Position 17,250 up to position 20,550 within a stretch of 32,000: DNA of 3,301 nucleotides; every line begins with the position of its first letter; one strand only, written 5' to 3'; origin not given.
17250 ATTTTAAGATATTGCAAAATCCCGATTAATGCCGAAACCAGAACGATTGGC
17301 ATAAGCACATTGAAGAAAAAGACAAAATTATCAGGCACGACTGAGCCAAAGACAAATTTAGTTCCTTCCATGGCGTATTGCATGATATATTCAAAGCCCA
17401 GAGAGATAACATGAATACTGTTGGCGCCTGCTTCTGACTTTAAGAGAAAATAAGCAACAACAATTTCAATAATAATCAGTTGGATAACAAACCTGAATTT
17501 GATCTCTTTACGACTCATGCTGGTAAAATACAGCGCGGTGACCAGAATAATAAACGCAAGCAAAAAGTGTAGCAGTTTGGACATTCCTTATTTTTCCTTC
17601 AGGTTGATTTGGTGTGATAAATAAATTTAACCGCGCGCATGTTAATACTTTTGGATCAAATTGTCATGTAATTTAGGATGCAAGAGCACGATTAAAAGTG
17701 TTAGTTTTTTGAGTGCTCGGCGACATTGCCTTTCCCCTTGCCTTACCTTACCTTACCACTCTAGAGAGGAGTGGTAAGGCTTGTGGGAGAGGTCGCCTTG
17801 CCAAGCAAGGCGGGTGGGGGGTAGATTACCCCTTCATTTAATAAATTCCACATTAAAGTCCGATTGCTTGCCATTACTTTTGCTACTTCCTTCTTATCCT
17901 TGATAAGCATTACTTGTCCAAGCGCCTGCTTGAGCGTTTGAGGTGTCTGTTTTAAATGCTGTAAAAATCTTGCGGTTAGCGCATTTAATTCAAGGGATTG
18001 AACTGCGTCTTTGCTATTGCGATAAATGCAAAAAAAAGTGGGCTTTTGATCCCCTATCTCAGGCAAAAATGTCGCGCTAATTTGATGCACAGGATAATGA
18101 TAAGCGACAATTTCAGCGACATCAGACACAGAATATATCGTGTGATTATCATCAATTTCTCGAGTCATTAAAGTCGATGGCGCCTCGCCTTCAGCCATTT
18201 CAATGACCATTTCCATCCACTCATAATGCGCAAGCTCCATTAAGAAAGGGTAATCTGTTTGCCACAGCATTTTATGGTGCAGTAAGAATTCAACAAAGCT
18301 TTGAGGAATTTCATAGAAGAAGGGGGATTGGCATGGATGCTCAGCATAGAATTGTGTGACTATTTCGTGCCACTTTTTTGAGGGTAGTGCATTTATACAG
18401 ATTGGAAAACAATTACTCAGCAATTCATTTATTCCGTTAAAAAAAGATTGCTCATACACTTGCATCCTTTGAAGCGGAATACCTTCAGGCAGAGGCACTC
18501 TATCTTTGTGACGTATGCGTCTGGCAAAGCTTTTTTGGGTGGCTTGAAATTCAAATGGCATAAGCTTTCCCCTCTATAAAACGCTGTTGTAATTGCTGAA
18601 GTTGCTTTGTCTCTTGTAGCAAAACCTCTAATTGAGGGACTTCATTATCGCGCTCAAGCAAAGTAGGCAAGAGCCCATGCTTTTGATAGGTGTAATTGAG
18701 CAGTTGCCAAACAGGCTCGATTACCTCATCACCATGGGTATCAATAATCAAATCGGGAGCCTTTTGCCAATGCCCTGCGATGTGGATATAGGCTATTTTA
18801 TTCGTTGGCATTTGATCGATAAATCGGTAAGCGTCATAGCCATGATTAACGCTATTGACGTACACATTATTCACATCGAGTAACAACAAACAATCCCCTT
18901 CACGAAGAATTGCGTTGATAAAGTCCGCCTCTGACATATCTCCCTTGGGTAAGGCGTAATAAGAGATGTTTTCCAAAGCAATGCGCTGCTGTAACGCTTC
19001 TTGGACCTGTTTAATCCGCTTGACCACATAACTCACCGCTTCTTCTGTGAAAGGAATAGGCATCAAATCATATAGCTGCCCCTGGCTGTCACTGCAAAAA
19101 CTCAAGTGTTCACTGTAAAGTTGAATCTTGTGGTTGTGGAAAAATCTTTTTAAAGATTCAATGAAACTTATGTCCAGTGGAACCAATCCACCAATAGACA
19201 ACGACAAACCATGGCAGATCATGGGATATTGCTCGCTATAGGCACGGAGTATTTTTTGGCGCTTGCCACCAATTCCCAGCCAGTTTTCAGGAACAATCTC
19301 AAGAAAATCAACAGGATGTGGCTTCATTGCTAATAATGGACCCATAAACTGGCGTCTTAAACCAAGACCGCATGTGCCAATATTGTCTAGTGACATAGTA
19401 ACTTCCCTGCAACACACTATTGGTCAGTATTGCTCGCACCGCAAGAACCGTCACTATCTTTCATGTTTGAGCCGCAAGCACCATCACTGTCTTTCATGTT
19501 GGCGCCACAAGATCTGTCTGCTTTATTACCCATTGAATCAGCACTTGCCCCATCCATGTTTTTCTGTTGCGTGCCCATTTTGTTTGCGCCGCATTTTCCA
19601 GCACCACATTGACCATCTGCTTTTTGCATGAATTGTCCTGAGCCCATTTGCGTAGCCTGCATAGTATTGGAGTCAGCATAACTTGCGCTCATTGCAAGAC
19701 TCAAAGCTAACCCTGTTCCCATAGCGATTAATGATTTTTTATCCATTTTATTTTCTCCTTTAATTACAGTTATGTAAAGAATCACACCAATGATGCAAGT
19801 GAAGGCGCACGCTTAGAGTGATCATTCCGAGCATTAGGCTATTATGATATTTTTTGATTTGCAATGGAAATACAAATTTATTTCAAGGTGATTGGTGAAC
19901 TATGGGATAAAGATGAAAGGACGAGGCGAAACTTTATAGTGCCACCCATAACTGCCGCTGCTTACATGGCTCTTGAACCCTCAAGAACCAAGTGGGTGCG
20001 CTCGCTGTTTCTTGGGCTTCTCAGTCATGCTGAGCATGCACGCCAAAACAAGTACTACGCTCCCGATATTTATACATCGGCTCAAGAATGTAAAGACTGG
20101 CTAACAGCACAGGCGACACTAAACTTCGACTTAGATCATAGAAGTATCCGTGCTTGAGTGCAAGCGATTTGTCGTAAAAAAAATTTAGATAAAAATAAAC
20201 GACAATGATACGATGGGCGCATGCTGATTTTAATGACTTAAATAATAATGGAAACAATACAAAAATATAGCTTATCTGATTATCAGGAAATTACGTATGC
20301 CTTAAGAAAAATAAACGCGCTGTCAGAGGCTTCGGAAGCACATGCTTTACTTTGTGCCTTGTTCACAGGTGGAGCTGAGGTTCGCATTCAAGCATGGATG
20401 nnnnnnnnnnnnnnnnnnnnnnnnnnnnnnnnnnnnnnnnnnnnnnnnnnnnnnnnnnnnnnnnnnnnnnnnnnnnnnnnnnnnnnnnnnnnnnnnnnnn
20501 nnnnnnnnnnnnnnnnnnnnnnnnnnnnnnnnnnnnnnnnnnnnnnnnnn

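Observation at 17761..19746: Compact MNIO (DUF692) RiPP cassette: Sec-exported Cys/Met-rich peptide, DUF692 and DUF2063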

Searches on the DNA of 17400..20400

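Call 59: search_rna_families(source=window, start=17400, end=20400, threshold=evalue, max_evalue=1)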
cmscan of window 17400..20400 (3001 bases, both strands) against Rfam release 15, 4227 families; matches with E-value up to 1: 3.
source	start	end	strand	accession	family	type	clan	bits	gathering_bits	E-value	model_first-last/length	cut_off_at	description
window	19939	20118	-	RF00013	6S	Gene;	-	107.1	46.4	6.3e-22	1-187/187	no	6S / SsrS RNA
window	19875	19931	-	RF02218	ZNRD1-AS1_1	Gene; lncRNA;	-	20.8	50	0.35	1-68/68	no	ZNRD1 antisense RNA 1 conserved region 1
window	19186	19231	-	RF02477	GlsR9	Gene; snRNA; snoRNA; CD-box;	-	19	95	0.75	1-79/79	no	Small nucleolar RNA GlsR9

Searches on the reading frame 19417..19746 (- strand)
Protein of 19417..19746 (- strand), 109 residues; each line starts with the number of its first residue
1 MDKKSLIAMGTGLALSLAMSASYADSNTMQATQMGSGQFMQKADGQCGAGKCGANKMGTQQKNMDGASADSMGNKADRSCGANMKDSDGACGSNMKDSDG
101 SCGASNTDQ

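Call 3: search_protein_families(library=ncbifam, proteins=[window:19417-19746:-], max_evalue=0.01)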
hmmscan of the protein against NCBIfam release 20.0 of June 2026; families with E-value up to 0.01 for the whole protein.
window:19417-19746:- (109 aa): 2 families
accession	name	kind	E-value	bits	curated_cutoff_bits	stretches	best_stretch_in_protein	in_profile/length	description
NF050137.2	KCGExKCG_twice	domain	1.8e-05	24.3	19.5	1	44-56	1-13/29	HvfA family oxazolone/thioamide-modified RiPP metallophore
NF050188.1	OxThioModRiPPHvfA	equivalog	0.00016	22.2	95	1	4-93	5-95/96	oxazolone/thioamide-modified RiPP metallophore HvfA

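Call 4: search_protein_families(library=pfam, proteins=[window:19417-19746:-], max_evalue=0.01)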
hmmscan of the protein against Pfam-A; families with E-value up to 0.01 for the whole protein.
window:19417-19746:- (109 aa): 0 families

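Call 7: find_homologous_proteins(query=window:19420-19746:-, max_evalue=0.001)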
Query window:19420-19746:- (109 aa): 3 proteins with E <= 0.001 among 23 candidates.
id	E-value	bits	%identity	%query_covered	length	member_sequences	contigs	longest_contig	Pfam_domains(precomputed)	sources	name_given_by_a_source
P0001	2.6e-59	216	100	100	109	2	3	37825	-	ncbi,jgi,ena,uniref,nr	ncbi:HvfA family oxazolone/thioamide-modified RiPP metallophore [Caedibacter taeniospiralis]|jgi:unc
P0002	6.9e-47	176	69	100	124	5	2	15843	-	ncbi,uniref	ncbi:hypothetical protein [Caedibacter taeniospiralis]|uniref:hypothetical protein n=1 Tax=Caedibact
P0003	1.2e-11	63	55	78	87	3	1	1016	-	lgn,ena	-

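Call 40: find_encoding_contigs(protein=P0002, flank=5000, max_places=4)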
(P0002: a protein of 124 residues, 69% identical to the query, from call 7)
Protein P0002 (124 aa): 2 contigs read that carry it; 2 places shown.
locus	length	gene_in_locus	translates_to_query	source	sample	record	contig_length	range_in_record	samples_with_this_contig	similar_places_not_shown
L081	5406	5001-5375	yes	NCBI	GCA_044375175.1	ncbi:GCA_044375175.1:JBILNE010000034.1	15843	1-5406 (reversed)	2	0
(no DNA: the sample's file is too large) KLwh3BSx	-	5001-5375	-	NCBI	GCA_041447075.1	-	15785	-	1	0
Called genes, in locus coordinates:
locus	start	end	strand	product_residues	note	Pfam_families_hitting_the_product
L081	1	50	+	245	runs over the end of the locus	PF18306:LDcluster4, PF03641:Lysine_decarbox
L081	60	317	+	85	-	-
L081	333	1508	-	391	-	PF01547:SBP_bac_1, PF13416:SBP_bac_8, PF13343:SBP_bac_6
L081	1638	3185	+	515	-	PF03023:MurJ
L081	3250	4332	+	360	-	PF01476:LysM (weak)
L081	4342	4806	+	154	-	-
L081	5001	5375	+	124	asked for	-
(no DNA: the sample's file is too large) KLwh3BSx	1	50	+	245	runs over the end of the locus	PF18306:LDcluster4, PF03641:Lysine_decarbox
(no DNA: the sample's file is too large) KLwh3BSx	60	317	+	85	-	-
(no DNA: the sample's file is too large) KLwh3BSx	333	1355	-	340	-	PF01547:SBP_bac_1, PF13416:SBP_bac_8, PF13343:SBP_bac_6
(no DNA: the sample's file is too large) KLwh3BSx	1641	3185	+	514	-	PF03023:MurJ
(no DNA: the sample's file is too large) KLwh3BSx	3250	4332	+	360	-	PF01476:LysM (weak)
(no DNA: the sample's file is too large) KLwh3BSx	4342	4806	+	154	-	-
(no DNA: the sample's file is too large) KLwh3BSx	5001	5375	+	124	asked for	?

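Call 41: find_encoding_contigs(protein=P0003, flank=3000, max_places=3)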
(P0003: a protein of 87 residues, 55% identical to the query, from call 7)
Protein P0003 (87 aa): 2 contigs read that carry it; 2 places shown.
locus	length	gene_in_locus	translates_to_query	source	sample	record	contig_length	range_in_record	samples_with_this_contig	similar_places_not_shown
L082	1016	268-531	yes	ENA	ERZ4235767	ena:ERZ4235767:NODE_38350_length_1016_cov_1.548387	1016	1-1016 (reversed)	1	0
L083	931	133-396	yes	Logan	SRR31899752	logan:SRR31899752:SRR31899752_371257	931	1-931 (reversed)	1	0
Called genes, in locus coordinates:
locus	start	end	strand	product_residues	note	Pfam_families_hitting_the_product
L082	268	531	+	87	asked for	-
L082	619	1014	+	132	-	?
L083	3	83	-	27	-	?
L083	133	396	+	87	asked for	-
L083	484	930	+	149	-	?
